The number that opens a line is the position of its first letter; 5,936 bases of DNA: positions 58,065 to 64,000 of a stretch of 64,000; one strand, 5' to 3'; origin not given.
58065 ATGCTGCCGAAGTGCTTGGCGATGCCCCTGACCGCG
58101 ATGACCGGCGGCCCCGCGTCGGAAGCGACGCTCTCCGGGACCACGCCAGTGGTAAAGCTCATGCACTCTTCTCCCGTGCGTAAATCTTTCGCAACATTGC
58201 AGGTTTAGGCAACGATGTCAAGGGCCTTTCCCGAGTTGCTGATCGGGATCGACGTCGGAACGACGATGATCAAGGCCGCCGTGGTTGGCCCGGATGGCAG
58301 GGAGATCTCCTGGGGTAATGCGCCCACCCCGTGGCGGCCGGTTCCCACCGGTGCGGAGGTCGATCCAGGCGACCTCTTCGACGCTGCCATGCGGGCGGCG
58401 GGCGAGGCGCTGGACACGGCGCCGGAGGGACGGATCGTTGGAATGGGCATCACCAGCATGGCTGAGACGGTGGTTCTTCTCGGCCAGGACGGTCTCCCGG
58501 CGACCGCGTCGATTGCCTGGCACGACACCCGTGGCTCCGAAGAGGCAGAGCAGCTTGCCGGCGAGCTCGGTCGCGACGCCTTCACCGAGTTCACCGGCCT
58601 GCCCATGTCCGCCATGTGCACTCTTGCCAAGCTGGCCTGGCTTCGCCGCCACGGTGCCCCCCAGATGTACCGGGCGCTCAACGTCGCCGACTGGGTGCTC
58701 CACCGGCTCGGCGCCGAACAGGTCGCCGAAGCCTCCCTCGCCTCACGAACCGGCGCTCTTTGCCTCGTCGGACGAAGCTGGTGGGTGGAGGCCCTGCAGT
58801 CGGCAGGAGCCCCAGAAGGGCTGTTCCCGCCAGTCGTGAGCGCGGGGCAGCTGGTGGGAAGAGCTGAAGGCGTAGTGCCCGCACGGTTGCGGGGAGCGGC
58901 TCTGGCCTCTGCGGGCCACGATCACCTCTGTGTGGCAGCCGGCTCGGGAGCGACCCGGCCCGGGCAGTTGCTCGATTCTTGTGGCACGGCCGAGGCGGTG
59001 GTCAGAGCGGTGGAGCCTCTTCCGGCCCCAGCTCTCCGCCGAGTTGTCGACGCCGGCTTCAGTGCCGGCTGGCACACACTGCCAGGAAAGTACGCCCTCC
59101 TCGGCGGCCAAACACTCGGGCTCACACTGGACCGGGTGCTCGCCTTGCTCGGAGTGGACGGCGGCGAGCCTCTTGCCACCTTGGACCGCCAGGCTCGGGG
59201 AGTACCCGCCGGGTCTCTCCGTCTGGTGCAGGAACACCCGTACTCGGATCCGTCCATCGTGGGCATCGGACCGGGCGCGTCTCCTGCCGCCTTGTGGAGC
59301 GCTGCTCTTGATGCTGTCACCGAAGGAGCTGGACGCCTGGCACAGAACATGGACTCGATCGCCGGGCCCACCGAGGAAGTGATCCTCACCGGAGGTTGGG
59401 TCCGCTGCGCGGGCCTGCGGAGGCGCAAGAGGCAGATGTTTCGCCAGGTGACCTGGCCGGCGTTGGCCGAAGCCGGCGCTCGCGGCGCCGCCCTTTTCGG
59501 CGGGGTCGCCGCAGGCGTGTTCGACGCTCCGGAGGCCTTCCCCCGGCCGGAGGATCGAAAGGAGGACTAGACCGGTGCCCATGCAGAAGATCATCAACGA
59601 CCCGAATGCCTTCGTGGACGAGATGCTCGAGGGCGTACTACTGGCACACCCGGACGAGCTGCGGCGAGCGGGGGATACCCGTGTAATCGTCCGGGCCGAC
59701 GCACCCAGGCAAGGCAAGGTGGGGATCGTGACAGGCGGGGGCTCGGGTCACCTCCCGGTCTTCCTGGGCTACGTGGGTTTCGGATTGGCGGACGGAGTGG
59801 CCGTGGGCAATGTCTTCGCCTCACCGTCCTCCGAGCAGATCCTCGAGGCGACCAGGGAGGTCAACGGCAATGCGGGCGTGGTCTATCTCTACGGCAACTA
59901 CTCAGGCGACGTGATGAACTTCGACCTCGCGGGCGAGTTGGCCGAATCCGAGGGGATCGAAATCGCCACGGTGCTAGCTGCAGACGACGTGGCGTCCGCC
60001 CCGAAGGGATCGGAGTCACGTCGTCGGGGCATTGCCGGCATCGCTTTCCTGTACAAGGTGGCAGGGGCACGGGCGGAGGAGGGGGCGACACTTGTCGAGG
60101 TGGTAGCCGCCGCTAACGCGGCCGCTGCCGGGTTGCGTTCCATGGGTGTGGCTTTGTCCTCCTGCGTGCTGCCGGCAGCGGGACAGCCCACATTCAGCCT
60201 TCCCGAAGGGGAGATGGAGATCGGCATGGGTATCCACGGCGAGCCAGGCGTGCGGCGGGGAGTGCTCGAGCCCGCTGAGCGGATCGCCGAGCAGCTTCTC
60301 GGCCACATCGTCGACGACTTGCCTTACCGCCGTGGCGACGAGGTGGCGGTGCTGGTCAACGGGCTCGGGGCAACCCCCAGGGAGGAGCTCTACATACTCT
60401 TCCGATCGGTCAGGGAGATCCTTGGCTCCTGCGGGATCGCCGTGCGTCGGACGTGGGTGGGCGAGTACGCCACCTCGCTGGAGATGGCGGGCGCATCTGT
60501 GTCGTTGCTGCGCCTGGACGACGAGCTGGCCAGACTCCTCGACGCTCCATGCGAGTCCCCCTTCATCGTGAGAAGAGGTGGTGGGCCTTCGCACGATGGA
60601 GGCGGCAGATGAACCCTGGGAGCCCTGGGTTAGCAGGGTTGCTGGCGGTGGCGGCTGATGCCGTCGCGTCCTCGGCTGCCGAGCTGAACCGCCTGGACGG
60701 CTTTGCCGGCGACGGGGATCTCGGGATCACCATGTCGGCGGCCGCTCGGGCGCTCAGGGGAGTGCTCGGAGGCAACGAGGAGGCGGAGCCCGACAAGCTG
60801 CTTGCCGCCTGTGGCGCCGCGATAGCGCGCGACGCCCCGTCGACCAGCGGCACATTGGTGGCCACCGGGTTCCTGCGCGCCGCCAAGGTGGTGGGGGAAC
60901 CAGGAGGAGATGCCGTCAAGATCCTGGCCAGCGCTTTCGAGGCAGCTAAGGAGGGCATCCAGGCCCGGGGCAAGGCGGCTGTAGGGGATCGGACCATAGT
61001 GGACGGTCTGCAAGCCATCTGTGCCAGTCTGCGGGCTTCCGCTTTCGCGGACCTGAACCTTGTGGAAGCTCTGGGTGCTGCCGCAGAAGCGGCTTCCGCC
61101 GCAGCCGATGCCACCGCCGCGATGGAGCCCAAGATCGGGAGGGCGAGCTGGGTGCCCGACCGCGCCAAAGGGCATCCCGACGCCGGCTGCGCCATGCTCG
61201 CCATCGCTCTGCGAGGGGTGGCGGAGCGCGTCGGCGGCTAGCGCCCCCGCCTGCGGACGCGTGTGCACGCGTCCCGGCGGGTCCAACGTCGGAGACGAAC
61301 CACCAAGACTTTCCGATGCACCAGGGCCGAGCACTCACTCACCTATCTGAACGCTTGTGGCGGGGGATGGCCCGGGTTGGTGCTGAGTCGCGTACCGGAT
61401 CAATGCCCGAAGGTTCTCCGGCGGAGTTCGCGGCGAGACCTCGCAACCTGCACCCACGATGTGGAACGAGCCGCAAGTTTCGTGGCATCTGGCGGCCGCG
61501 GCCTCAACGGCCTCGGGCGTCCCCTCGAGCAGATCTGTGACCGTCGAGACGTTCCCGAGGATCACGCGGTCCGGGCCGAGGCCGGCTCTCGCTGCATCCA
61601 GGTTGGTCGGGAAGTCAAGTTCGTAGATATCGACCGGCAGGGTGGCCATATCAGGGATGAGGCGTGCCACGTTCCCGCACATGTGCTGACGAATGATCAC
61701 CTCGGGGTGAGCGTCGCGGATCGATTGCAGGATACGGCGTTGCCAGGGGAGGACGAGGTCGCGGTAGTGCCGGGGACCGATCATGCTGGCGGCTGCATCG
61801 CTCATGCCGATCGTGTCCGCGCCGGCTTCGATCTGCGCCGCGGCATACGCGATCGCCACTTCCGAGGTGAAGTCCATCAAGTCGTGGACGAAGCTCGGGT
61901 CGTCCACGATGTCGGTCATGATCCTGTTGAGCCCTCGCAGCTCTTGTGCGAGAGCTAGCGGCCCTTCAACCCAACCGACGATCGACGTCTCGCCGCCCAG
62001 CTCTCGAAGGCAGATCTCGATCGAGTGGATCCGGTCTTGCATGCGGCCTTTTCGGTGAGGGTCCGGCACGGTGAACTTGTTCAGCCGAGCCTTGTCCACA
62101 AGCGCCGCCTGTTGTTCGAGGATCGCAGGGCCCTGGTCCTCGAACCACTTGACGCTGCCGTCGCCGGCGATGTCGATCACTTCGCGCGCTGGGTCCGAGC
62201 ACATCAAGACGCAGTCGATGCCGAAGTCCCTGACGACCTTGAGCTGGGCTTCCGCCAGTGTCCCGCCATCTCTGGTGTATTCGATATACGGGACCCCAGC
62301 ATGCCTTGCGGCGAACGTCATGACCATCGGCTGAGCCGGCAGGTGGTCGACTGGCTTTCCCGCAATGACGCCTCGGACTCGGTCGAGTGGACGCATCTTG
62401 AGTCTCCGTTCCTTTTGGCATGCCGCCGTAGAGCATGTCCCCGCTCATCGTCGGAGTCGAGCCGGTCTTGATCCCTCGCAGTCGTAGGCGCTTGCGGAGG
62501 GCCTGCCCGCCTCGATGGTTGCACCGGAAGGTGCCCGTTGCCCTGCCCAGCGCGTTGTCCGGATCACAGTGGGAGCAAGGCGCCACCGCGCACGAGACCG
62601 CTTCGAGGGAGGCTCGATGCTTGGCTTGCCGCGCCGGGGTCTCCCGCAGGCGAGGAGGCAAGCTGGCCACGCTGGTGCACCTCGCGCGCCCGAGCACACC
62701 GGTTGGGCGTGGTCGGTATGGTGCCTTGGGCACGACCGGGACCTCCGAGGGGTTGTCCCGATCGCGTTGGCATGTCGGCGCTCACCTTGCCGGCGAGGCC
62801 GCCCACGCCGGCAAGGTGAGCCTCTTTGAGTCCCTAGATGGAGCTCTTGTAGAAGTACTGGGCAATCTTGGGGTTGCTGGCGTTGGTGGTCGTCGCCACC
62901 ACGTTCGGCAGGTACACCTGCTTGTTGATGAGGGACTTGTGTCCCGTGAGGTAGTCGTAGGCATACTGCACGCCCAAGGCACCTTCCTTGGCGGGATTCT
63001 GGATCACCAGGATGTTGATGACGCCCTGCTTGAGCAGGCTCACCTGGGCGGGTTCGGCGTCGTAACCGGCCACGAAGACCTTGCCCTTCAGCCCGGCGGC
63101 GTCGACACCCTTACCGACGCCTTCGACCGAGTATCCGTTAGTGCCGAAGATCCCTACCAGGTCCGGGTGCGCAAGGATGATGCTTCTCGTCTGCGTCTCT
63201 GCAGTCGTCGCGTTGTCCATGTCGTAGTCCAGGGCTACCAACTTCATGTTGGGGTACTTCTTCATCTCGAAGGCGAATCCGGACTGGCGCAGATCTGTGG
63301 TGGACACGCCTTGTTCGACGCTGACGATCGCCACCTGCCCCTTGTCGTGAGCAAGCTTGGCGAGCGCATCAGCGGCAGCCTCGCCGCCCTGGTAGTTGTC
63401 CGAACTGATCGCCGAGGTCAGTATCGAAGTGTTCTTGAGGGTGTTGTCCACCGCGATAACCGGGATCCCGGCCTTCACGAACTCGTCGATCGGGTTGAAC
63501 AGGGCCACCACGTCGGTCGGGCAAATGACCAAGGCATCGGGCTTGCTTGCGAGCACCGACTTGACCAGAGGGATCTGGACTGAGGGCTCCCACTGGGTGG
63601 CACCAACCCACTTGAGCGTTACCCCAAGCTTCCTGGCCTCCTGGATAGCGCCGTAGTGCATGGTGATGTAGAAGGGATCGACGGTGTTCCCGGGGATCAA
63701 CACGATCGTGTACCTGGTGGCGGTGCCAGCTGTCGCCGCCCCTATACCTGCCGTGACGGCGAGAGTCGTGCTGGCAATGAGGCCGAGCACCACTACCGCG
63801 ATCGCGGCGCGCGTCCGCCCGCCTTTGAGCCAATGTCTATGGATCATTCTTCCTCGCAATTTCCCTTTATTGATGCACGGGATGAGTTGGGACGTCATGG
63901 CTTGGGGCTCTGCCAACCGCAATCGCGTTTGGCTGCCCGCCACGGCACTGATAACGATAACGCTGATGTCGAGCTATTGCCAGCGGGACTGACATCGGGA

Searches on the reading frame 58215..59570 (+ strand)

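Call 11: search_protein_families(library=pfam, proteins=[window:58215-59570:+], max_evalue=0.001)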
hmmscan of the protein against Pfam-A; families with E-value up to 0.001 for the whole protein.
window:58215-59570:+ (451 aa): 2 families
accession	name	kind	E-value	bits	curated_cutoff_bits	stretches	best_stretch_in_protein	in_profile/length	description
PF00370.27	FGGY_N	-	2.3e-31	109.7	28.8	1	9-223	2-222/245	FGGY family of carbohydrate kinases, N-terminal domain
PF01869.26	BcrAD_BadFG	-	0.00076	19.5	31.5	0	10-70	1-63/271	BadF/BadG/BcrA/BcrD ATPase family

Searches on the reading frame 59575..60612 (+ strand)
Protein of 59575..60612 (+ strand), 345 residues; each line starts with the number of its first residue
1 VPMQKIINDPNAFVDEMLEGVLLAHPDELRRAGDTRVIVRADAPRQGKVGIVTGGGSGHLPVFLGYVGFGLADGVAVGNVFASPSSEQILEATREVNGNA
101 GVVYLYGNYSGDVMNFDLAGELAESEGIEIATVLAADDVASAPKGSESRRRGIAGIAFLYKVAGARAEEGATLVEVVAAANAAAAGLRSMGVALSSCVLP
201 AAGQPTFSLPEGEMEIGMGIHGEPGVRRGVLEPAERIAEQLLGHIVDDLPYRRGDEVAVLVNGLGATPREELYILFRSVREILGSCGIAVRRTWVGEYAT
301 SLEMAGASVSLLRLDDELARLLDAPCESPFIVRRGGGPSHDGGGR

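Call 11: search_protein_families(library=pfam, proteins=[window:59575-60612:+], max_evalue=0.001)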
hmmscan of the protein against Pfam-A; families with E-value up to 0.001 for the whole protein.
window:59575-60612:+ (345 aa): 1 family
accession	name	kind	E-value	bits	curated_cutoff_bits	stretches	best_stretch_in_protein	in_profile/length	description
PF02733.22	Dak1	-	4.4e-121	404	31.4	1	19-329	1-312/313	Dak1 domain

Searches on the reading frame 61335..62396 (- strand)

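Call 64: search_protein_families(library=pfam, proteins=[window:61335-62396:-], max_evalue=0.0001)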
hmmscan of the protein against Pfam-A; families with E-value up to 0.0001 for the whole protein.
window:61335-62396:- (353 aa): 1 family
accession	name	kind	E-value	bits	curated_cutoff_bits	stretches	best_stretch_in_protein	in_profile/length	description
PF01208.23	URO-D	-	5.3e-63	213.6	23.9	1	5-337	4-344/346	Uroporphyrinogen decarboxylase (URO-D)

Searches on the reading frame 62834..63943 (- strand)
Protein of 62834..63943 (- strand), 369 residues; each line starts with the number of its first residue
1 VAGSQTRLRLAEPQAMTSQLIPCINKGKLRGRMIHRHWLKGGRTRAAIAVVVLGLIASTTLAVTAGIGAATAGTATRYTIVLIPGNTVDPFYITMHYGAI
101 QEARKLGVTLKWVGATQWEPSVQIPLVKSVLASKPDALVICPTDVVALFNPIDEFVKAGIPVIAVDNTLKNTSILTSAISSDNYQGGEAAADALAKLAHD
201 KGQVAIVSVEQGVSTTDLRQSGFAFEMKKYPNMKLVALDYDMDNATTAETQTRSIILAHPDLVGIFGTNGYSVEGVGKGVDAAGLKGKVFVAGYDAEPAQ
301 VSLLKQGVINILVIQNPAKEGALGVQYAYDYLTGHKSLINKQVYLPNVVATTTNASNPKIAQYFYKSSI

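Call 80: search_solved_structures(query=window:62834-63943:-, max_evalue=0.001)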
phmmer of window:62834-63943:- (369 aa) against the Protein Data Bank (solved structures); distinct sequences matched with E-value up to 0.001: 86 (the best 60 are shown).
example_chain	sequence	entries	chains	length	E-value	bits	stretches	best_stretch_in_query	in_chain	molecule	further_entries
5dkv_A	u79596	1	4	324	1.7e-56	194.7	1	77-365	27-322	ABC transporter substrate binding protein (Ribose)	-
4rxt_A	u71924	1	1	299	1.2e-36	129.4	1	78-361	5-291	Sugar ABC transporter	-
2ioy_A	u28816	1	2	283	1.5e-31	112.7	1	79-336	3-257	Periplasmic sugar-binding protein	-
5dte_A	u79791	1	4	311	9.4e-31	110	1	79-340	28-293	Monosaccharide-transporting ATPase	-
6gq0_A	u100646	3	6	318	1.2e-25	93.2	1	74-334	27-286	Putative sugar binding protein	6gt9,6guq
6sw4_A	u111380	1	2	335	7.1e-25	90.7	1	101-332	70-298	Arabinose binding protein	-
4wut_A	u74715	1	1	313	1e-24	90.2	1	116-362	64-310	ABC transporter substrate binding protein (Ribose)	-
7e7m_A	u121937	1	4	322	2.8e-24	88.8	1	77-354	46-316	D-ribose ABC transporter substrate-binding protein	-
5hqj_A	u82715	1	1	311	2.7e-23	85.5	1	78-336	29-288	Periplasmic binding protein/LacI transcriptional regulator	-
1dbp_A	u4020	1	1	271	3.1e-23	85.3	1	79-340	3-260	D-RIBOSE-BINDING PROTEIN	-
1urp_A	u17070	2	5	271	3.3e-23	85.2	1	79-340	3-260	D-RIBOSE-BINDING PROTEIN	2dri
1drk_A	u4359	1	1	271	4.5e-23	84.8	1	79-340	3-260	D-RIBOSE-BINDING PROTEIN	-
1drj_A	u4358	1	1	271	4.7e-23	84.7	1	79-340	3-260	D-RIBOSE-BINDING PROTEIN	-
2gx6_A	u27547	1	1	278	1.3e-22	83.2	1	78-343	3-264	D-ribose-binding periplasmic protein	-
3g1w_A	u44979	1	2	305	2.2e-22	82.5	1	101-331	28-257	Sugar ABC transporter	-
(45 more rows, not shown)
